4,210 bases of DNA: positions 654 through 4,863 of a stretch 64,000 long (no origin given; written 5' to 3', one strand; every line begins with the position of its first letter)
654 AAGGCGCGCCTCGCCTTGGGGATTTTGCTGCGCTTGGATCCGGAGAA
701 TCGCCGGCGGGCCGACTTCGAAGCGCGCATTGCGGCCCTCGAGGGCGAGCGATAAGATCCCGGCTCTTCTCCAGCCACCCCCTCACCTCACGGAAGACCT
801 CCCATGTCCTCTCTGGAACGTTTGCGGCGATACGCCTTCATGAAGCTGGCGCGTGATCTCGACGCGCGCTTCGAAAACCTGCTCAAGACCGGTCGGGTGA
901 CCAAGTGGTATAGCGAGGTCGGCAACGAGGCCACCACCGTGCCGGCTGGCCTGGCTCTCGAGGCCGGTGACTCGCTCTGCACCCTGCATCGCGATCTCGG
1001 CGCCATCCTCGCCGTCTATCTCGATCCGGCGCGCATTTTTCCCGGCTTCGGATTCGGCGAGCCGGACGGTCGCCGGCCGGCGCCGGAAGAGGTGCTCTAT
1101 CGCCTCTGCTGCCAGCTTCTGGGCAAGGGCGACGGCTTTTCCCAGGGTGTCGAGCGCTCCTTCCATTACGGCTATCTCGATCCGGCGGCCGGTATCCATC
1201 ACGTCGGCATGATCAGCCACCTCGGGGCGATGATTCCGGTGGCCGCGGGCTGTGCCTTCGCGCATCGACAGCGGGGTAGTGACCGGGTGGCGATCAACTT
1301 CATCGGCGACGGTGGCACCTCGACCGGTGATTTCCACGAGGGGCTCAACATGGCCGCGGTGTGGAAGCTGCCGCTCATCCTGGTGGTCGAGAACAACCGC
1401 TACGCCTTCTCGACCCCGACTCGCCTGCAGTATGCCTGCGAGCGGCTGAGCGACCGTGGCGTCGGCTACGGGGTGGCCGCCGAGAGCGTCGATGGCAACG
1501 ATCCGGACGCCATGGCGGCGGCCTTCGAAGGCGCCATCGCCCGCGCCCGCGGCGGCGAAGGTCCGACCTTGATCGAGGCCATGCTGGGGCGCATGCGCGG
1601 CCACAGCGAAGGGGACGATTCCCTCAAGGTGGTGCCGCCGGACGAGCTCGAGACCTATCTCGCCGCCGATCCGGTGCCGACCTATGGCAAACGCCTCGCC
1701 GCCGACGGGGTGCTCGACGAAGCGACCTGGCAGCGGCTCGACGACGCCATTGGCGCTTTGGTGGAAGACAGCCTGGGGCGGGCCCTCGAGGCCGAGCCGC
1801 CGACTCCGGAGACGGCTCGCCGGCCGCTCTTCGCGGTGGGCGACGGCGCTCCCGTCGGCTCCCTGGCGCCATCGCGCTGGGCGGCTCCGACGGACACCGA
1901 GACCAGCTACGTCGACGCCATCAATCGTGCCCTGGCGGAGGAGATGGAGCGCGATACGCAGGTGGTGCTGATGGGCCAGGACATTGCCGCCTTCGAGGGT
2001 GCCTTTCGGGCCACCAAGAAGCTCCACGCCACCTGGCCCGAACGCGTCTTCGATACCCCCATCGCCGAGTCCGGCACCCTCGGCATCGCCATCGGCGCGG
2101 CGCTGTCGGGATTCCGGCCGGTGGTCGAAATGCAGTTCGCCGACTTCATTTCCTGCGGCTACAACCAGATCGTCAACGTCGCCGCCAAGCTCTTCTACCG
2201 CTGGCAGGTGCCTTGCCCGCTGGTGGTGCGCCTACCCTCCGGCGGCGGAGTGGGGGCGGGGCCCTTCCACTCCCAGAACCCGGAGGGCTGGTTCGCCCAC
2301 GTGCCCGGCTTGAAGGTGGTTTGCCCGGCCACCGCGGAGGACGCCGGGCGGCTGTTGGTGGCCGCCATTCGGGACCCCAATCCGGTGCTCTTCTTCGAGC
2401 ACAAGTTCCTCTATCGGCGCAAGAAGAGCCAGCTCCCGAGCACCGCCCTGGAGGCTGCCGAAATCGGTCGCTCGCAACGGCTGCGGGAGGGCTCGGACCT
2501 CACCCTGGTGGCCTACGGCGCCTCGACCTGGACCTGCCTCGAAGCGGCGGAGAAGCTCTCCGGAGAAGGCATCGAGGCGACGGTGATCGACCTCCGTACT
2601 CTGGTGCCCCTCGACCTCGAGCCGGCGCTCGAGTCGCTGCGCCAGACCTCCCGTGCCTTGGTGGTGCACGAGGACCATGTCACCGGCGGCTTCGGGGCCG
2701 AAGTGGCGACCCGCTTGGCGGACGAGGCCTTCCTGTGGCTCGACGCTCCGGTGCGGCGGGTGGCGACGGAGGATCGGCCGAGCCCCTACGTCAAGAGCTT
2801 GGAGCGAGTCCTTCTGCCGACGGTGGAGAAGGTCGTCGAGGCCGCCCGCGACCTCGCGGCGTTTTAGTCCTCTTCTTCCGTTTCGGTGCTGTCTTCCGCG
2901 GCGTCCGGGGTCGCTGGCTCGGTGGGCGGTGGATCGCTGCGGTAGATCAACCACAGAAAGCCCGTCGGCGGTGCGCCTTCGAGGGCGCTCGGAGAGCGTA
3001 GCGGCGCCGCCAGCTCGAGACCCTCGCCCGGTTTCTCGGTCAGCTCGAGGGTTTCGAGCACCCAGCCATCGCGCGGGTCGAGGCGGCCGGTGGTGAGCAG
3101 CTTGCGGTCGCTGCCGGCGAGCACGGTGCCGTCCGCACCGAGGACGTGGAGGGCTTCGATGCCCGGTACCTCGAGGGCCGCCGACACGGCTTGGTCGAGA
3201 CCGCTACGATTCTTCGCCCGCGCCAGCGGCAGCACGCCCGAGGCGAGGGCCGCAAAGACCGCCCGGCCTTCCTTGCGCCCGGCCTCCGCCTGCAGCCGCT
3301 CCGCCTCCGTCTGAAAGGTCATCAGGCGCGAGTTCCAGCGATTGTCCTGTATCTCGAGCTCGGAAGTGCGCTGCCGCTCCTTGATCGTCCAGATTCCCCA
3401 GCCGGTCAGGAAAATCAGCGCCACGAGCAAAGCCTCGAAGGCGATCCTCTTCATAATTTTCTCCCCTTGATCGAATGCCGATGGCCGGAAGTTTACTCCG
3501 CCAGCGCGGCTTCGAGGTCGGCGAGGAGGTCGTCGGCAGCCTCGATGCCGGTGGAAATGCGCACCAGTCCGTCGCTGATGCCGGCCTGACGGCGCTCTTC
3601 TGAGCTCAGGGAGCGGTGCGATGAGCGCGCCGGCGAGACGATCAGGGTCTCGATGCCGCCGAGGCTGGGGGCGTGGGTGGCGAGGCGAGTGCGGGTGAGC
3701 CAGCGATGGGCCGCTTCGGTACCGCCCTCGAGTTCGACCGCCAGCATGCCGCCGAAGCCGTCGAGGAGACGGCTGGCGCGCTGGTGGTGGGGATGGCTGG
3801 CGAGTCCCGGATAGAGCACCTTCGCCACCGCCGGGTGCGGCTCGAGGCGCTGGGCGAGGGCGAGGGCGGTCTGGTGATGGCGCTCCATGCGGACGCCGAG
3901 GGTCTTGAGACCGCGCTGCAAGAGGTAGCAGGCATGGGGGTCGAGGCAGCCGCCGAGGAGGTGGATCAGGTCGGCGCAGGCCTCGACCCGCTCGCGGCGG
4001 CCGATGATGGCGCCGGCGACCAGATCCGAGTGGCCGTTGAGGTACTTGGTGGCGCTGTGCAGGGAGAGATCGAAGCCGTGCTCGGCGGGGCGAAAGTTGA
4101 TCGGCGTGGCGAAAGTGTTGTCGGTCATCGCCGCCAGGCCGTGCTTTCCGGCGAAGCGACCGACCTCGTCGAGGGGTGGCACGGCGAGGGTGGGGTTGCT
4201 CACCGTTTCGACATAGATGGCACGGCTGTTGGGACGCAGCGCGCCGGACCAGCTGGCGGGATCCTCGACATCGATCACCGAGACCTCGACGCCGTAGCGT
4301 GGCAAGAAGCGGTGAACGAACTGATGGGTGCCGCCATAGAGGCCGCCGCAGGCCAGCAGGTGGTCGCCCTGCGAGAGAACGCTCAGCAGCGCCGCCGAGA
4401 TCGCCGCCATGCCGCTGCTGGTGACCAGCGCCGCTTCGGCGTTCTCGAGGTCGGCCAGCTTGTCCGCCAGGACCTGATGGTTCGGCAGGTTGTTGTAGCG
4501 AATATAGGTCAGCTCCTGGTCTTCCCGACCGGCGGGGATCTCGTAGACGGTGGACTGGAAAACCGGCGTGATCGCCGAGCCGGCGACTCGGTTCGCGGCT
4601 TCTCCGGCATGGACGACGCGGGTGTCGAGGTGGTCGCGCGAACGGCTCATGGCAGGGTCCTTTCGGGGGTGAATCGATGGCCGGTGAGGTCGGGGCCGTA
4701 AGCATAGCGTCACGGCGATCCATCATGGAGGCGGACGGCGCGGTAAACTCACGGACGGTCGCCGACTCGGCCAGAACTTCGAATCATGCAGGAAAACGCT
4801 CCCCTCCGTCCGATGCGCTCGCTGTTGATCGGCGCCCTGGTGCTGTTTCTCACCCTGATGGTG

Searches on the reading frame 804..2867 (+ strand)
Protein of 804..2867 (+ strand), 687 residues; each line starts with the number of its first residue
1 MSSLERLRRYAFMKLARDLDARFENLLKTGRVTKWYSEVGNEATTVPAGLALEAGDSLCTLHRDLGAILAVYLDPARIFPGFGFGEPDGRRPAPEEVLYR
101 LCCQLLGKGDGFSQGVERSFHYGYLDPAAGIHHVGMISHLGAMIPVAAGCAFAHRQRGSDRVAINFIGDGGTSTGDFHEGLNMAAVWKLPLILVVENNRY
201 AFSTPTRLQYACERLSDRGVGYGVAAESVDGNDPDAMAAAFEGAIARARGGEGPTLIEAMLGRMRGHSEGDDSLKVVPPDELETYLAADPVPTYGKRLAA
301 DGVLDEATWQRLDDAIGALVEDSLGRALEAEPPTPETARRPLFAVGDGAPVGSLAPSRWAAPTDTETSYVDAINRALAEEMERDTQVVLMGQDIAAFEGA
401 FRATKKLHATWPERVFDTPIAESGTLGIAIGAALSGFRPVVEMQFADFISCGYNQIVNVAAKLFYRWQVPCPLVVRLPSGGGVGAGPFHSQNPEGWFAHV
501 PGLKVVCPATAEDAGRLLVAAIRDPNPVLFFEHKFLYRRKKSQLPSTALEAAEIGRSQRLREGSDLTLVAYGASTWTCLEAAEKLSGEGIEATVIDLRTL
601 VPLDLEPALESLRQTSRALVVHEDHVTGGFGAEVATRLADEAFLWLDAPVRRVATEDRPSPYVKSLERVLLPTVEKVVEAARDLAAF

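Call 56: search_protein_families(library=pfam, max_evalue=0.00001, proteins=[window:804-2867:+])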
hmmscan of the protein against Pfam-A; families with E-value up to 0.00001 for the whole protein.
window:804-2867:+ (687 aa): 4 families
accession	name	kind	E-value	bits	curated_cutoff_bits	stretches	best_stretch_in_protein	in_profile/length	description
PF00676.26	E1_dh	-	1.7e-59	201.7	22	1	13-335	4-299/300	Dehydrogenase E1 component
PF02779.29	Transket_pyr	-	3.6e-40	137.9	27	1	368-538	4-173/174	Transketolase, pyrimidine binding domain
PF02780.25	Transketolase_C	-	8.2e-36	123.1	25.9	1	555-677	1-124/124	Transketolase, C-terminal domain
PF13292.11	DXP_synthase_N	-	5.1e-08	33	21.2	1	123-204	96-177/274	1-deoxy-D-xylulose-5-phosphate synthase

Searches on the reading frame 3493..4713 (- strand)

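Call 56: search_protein_families(library=pfam, max_evalue=0.00001, proteins=[window:3493-4713:-])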
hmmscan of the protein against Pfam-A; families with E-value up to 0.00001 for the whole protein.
window:3493-4713:- (406 aa): 1 family
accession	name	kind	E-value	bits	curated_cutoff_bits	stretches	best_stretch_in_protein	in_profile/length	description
PF01053.26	Cys_Met_Meta_PP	-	3.8e-121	404.7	27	1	30-404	1-380/381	Cys/Met metabolism PLP-dependent enzyme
